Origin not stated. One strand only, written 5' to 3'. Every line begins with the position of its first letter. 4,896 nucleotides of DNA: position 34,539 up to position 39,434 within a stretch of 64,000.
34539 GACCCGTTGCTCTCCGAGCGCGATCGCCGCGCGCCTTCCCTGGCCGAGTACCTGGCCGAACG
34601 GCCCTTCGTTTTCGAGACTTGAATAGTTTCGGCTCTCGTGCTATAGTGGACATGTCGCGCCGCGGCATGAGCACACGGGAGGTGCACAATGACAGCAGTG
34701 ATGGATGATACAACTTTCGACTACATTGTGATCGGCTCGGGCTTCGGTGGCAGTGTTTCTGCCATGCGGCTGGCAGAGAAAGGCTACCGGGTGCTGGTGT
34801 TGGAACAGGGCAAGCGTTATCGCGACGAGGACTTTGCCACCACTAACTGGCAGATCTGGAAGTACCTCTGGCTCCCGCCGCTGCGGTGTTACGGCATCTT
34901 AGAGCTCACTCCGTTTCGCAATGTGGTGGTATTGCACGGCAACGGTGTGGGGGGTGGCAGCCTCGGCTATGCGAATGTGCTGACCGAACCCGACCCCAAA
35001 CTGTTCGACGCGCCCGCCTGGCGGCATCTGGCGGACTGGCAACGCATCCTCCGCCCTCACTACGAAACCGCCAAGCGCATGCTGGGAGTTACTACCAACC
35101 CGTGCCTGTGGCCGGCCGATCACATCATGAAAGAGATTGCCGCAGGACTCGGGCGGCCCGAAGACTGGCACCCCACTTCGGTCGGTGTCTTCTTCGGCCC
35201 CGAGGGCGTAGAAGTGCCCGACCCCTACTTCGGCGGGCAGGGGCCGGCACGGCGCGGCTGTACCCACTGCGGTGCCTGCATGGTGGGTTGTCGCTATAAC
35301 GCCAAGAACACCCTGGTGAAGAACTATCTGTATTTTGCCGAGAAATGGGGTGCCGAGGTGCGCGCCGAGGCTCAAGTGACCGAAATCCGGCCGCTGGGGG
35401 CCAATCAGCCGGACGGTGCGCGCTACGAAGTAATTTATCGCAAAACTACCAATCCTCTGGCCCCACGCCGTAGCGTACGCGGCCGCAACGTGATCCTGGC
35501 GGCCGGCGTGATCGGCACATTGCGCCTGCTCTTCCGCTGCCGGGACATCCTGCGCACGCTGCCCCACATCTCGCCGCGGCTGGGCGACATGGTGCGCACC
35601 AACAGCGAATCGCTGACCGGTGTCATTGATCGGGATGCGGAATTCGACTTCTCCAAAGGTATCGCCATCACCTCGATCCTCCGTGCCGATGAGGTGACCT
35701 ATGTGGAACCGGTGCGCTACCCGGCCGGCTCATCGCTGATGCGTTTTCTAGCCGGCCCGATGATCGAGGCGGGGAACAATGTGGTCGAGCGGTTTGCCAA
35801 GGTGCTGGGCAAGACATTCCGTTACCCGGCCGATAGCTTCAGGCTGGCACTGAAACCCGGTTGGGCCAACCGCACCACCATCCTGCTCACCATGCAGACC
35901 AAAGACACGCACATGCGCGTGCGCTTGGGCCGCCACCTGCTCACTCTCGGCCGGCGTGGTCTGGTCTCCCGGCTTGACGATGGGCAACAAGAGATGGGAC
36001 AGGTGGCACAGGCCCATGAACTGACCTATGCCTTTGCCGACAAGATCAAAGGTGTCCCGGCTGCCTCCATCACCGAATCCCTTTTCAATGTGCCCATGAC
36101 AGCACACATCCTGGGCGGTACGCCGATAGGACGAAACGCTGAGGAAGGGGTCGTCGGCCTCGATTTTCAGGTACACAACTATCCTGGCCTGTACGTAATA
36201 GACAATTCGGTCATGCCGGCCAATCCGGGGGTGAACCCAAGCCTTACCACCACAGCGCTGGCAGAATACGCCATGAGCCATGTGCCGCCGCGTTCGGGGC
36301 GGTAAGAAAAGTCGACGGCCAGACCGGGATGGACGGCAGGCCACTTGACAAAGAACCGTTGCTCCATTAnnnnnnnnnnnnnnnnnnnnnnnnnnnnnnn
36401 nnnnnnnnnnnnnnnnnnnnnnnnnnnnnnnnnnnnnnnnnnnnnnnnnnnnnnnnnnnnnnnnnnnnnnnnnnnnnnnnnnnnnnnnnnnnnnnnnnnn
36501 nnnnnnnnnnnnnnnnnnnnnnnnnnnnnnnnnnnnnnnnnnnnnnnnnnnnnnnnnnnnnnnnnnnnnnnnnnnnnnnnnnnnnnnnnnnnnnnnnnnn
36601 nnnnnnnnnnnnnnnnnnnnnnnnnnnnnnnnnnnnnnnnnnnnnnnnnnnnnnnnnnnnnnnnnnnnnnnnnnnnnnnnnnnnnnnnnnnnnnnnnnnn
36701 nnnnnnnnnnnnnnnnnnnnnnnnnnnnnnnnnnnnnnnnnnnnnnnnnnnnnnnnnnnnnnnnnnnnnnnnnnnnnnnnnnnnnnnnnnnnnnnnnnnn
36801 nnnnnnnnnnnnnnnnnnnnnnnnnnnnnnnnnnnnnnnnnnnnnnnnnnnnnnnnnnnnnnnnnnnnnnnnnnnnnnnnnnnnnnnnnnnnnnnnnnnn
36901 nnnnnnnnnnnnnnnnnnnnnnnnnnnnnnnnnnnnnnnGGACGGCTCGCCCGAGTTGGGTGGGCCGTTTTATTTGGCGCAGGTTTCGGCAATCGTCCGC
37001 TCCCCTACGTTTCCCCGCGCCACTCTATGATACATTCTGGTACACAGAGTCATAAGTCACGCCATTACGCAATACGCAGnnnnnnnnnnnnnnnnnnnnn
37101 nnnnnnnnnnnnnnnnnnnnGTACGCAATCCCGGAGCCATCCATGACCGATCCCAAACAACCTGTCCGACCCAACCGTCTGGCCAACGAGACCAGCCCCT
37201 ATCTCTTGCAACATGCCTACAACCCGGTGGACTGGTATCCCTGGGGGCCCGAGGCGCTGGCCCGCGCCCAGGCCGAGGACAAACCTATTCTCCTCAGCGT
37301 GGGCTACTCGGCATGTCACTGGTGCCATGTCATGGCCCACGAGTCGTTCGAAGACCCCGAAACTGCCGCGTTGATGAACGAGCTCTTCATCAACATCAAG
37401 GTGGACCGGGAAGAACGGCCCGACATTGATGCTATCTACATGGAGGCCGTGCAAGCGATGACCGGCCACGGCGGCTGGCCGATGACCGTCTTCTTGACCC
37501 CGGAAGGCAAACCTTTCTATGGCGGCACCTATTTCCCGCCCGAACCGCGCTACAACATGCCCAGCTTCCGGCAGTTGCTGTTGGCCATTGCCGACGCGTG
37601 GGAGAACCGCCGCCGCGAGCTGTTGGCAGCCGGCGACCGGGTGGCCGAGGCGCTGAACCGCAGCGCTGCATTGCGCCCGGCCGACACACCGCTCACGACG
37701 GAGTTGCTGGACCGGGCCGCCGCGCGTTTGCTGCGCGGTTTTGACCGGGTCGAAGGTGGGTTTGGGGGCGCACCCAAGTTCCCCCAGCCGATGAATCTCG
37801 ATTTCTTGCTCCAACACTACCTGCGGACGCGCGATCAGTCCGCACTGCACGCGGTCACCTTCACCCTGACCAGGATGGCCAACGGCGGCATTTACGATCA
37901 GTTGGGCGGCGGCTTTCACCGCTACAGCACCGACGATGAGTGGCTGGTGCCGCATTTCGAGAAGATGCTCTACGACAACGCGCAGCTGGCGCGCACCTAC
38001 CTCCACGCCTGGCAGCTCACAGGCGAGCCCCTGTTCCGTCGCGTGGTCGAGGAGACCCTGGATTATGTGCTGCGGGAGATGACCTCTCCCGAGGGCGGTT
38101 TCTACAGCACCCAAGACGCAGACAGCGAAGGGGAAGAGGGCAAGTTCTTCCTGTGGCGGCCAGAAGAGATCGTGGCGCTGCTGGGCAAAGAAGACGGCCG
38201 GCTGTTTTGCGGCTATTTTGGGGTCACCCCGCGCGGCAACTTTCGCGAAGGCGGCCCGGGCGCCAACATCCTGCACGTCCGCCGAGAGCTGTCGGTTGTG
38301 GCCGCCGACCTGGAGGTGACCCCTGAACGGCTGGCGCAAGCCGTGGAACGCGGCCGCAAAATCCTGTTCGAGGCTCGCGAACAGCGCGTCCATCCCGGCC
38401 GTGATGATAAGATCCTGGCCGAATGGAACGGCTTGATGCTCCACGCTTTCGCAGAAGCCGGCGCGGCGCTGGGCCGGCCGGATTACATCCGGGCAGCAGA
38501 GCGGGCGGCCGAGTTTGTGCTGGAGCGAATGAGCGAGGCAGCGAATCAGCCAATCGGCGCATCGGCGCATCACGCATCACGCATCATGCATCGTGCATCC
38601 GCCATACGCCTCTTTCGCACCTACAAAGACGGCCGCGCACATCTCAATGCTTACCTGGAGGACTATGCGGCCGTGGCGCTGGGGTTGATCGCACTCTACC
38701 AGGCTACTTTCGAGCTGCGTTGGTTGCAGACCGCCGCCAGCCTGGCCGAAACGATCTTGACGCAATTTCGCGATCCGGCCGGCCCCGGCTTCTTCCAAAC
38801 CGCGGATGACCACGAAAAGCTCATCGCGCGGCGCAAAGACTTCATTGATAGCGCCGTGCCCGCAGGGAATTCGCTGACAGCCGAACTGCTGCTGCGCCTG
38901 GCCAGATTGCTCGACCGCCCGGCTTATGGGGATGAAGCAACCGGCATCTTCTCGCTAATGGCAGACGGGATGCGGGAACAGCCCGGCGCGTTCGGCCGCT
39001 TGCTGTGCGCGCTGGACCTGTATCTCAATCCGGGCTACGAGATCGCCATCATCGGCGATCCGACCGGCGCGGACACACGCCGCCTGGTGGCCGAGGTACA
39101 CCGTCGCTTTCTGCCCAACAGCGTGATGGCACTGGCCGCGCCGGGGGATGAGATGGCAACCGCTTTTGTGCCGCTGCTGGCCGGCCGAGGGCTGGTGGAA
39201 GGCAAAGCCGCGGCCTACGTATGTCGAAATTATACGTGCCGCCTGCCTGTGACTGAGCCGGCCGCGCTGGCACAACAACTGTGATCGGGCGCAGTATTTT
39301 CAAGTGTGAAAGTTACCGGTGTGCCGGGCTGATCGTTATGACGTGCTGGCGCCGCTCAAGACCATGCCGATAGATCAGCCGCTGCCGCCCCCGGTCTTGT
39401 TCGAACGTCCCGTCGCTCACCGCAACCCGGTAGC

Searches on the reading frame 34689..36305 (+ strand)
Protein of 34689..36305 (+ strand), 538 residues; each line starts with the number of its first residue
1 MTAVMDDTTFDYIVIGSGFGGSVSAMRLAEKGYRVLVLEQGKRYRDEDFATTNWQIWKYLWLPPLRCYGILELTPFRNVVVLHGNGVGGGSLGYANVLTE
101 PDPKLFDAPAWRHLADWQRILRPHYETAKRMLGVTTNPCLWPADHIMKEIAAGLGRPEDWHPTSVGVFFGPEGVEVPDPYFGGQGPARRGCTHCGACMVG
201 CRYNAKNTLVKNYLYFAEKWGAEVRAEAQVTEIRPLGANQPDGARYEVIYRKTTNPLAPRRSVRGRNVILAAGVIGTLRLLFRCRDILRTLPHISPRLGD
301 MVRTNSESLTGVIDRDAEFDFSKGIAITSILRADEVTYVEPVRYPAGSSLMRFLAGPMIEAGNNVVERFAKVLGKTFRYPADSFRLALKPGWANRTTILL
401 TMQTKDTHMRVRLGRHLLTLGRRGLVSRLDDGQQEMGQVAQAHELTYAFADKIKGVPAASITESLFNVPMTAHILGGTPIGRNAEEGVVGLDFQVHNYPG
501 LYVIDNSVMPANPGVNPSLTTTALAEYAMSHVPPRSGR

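Call 7: search_protein_families(library=pfam, proteins=[window:34689-36305:+])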
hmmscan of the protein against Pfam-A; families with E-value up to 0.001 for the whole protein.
window:34689-36305:+ (538 aa): 6 families
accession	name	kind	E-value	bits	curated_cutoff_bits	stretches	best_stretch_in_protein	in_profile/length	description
PF05199.19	GMC_oxred_C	-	1.7e-14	55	24.6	1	468-525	82-139/139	GMC oxidoreductase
PF01266.30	DAO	-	2.3e-08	34.4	27.9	1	11-43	1-33/353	FAD dependent oxidoreductase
PF00732.25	GMC_oxred_N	-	2.3e-07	31.3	23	1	189-282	109-198/218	GMC oxidoreductase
PF13450.12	NAD_binding_8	-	4e-06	27.4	21.9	1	14-43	1-30/68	NAD(P)-binding Rossmann-like domain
PF00890.30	FAD_binding_2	-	8.9e-06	25.6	20.4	1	11-43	1-33/414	FAD binding domain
PF07992.20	Pyr_redox_2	-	0.0002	21.4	26.1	1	10-42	1-33/291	Pyridine nucleotide-disulphide oxidoreductase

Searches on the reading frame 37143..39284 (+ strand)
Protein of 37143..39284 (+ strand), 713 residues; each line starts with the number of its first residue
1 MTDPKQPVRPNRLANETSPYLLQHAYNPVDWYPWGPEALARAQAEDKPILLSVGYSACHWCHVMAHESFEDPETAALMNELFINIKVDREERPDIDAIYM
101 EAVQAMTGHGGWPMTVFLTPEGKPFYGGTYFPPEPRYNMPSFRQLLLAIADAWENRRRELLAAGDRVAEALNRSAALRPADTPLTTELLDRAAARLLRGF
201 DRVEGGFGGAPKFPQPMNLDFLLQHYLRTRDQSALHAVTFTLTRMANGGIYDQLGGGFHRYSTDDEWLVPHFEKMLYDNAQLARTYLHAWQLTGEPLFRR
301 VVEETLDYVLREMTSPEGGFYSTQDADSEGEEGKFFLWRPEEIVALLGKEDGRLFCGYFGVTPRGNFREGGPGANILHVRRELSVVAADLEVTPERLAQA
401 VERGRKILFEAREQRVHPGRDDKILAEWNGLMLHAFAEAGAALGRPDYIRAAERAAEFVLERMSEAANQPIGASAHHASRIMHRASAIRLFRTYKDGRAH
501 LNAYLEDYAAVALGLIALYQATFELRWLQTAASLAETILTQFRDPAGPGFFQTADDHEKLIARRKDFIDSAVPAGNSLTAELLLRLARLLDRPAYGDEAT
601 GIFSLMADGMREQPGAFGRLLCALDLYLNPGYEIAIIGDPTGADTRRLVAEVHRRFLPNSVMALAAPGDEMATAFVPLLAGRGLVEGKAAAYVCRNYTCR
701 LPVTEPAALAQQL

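Call 7: search_protein_families(library=pfam, proteins=[window:37143-39284:+])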
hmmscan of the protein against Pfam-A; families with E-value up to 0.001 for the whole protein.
window:37143-39284:+ (713 aa): 3 families
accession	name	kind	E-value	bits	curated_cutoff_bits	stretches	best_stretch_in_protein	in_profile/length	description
PF03190.21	Thioredox_DsbH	-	1.1e-79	266.5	27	1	11-171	2-162/163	Protein of unknown function, DUF255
PF13899.12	Thioredoxin_7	-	3.1e-10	40.5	27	1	30-120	1-83/83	Thioredoxin-like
PF07470.19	Glyco_hydro_88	-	1.3e-05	24.9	26.6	0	268-322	68-120/352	Glycosyl Hydrolase Family 88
